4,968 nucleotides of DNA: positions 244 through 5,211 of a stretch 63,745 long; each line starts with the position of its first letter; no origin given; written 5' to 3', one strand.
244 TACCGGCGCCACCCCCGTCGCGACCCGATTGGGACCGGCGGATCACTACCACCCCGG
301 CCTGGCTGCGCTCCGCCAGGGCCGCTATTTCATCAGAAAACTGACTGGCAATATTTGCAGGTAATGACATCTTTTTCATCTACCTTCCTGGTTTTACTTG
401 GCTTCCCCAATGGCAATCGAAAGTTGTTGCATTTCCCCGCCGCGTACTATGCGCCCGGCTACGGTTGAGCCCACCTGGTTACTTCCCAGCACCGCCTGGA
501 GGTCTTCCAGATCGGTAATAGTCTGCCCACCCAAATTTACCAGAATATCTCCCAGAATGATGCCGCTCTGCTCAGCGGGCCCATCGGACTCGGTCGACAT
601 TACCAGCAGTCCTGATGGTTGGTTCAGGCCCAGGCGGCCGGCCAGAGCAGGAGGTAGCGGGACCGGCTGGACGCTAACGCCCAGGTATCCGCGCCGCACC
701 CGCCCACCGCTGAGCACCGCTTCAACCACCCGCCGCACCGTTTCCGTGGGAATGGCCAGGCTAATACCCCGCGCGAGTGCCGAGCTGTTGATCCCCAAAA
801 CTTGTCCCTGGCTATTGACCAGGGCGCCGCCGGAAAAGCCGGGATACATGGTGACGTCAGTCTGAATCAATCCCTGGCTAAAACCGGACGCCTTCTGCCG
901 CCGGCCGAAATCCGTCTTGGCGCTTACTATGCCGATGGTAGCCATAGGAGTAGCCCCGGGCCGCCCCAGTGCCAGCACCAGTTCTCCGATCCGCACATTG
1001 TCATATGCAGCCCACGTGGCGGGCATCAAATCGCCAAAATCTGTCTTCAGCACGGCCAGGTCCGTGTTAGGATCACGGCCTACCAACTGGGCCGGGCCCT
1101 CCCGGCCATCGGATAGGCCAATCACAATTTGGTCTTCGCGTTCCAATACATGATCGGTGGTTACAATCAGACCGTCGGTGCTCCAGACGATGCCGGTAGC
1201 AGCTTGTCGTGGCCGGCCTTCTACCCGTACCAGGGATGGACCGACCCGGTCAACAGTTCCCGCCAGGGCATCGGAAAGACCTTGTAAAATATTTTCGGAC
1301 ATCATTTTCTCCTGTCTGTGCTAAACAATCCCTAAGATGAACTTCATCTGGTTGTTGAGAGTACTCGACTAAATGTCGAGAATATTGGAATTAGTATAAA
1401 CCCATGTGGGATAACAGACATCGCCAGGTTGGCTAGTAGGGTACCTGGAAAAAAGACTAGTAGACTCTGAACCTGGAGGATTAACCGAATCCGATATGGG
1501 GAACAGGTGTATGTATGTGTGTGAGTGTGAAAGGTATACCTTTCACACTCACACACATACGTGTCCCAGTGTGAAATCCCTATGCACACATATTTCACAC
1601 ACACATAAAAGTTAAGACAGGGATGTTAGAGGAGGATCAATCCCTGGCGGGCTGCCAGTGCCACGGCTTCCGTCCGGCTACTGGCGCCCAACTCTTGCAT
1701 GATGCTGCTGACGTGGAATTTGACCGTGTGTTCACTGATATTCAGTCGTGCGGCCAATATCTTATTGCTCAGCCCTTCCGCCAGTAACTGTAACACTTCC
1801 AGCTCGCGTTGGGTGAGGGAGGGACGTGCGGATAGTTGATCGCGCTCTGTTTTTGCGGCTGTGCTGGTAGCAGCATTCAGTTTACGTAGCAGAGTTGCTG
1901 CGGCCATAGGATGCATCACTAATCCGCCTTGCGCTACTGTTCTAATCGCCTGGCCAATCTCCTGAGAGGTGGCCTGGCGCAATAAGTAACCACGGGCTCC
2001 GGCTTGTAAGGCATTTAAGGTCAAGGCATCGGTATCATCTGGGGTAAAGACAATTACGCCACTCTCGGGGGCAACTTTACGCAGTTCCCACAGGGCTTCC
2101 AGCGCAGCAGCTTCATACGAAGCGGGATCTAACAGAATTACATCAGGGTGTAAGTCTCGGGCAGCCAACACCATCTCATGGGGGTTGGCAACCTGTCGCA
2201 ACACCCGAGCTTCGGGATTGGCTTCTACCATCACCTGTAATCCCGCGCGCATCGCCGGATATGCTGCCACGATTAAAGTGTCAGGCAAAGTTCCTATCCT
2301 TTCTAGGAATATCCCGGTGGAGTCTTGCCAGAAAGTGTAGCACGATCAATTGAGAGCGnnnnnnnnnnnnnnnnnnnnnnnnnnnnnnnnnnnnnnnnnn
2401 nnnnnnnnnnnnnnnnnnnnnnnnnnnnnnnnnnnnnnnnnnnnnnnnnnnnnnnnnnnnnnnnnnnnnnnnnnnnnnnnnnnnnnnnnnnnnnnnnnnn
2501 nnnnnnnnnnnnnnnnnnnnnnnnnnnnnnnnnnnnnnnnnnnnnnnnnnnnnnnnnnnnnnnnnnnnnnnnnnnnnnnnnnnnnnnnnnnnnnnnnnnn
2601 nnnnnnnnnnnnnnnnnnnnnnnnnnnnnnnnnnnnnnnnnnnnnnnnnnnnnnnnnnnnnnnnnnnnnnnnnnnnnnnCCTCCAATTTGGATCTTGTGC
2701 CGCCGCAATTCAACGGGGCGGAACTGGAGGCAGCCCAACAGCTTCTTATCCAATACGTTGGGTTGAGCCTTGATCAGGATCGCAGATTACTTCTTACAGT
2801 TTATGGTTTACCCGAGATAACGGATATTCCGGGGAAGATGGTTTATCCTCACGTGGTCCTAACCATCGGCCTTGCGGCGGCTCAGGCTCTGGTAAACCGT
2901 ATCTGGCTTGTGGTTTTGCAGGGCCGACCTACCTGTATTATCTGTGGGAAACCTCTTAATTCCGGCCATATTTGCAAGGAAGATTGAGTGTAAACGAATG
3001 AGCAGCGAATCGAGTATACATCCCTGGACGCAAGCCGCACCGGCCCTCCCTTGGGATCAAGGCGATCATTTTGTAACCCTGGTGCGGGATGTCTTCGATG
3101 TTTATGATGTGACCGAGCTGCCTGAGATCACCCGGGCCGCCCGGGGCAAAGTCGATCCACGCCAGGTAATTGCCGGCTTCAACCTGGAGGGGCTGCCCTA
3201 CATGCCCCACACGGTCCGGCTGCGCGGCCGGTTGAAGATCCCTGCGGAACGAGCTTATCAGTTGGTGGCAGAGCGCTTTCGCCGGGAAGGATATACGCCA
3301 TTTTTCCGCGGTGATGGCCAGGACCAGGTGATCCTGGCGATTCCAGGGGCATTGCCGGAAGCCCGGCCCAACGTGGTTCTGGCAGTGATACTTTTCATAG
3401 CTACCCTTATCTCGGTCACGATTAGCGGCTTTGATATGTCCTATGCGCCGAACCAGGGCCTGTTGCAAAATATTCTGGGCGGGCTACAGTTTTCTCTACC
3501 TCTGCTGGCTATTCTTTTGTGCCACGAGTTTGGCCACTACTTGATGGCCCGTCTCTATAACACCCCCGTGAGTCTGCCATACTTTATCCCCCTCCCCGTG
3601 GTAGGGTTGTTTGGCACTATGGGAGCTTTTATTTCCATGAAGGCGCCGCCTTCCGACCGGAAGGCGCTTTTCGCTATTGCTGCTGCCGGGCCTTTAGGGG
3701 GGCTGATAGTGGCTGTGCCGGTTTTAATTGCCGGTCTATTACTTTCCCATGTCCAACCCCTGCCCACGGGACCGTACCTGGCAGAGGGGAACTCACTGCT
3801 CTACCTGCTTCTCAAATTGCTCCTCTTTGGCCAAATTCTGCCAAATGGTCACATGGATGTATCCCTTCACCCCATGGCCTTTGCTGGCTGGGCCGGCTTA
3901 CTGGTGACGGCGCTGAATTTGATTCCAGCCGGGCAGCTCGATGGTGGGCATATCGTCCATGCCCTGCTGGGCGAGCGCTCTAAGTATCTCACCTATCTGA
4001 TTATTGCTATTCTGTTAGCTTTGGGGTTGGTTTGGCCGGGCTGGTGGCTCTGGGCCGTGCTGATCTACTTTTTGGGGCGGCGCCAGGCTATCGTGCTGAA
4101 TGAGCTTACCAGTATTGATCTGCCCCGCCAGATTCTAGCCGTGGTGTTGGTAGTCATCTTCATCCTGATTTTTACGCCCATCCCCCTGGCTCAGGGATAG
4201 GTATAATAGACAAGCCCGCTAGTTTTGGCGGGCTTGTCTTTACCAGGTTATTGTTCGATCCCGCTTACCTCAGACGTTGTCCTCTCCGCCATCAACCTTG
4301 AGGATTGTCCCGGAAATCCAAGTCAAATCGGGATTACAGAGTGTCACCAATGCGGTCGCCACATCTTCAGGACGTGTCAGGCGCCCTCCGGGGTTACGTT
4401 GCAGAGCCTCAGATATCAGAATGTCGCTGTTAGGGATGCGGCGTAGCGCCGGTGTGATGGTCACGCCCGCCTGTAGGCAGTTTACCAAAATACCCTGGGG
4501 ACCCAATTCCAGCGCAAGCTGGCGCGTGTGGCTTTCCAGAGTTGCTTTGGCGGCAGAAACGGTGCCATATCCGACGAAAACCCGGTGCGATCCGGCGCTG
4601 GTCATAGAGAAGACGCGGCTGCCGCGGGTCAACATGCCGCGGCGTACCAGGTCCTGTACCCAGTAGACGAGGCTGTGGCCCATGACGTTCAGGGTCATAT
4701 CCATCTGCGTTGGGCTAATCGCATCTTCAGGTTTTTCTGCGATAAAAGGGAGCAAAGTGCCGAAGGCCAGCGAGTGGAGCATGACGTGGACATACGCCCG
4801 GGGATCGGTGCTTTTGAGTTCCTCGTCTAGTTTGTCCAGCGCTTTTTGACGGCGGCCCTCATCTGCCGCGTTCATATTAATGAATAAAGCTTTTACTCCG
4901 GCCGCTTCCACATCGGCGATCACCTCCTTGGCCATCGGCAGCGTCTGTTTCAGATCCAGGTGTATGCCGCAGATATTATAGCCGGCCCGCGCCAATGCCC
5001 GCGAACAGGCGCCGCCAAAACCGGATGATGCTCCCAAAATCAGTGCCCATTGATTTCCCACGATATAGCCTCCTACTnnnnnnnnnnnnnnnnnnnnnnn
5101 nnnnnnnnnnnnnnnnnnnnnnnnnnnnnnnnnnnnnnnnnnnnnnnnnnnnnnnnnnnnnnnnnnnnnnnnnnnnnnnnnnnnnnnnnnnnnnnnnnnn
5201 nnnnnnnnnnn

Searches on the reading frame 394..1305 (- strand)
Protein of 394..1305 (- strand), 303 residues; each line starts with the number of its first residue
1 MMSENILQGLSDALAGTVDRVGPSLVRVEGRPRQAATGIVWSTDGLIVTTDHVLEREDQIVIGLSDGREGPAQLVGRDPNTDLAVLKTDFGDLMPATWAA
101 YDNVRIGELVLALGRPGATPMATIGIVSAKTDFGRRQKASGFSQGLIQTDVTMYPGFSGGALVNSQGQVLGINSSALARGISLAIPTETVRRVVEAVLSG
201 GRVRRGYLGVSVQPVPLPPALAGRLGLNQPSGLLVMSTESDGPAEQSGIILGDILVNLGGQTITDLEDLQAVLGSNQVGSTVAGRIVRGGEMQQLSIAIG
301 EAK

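Call 19: search_protein_families(library=pfam, proteins=[window:394-1305:-], max_evalue=0.001)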
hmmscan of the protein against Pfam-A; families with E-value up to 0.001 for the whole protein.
window:394-1305:- (303 aa): 5 families
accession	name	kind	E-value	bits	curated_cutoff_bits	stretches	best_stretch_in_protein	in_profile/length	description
PF13365.12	Trypsin_2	-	2.2e-29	103.5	27.6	1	36-172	1-144/144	Trypsin-like peptidase domain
PF13180.12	PDZ_2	-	2.3e-13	50.6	27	1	206-298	1-79/80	PDZ domain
PF00089.32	Trypsin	-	5e-08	33.5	20.6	1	26-176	16-198/220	Trypsin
PF17820.7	PDZ_6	-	6.1e-07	29.5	27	1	239-274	6-41/54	PDZ domain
PF00595.29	PDZ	-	2.5e-05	25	23.2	1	205-282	9-76/81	PDZ domain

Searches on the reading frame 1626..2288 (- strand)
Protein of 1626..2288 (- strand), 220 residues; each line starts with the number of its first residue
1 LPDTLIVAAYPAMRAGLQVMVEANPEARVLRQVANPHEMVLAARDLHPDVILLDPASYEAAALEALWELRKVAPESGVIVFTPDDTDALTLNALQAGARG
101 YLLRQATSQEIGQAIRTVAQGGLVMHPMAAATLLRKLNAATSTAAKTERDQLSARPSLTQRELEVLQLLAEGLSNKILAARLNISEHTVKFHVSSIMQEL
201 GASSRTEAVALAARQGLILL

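Call 19: search_protein_families(library=pfam, proteins=[window:1626-2288:-], max_evalue=0.001)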
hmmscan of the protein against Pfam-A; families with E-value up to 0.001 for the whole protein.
window:1626-2288:- (220 aa): 4 families
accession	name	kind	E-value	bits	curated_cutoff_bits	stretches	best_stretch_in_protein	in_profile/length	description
PF00196.25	GerE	-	1.5e-21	76.2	23.5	1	157-212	2-57/57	Bacterial regulatory proteins, luxR family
PF00072.30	Response_reg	-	6.9e-10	39.5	30.2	1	5-116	2-111/111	Response regulator receiver domain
PF13384.12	HTH_23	-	2e-05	24.7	24.6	1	160-189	5-34/50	Homeodomain-like domain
PF08281.18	Sigma70_r4_2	-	0.0002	21.4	25.7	1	157-195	10-49/54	Sigma-70, region 4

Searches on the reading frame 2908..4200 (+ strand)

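Call 19: search_protein_families(library=pfam, proteins=[window:2908-4200:+], max_evalue=0.001)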
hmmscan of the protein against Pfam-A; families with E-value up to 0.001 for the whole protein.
window:2908-4200:+ (430 aa): 1 family
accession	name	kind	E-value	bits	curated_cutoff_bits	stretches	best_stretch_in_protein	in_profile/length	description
PF02163.28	Peptidase_M50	-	3.5e-20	72.7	27.2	1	195-359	2-199/221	Peptidase family M50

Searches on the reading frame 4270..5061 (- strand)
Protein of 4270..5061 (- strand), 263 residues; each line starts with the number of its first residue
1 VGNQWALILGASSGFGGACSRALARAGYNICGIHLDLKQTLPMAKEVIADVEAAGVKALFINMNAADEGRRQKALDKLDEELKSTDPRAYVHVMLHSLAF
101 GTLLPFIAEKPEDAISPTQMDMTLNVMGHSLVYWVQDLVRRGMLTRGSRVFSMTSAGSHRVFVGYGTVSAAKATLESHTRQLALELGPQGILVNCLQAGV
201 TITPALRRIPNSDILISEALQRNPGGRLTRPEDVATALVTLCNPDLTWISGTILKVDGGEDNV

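Call 19: search_protein_families(library=pfam, proteins=[window:4270-5061:-], max_evalue=0.001)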
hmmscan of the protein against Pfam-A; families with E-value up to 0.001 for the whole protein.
window:4270-5061:- (263 aa): 3 families
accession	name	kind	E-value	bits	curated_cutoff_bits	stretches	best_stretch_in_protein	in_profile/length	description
PF13561.12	adh_short_C2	-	3.5e-39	135.2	27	1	10-259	1-234/236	Enoyl-(Acyl carrier protein) reductase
PF00106.31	adh_short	-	4.4e-19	69.2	26.6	1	4-209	1-190/195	short chain dehydrogenase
PF12241.14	Enoyl_reductase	-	0.00032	20.5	22.1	0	116-211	104-202/236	Trans-2-enoyl-CoA reductase catalytic region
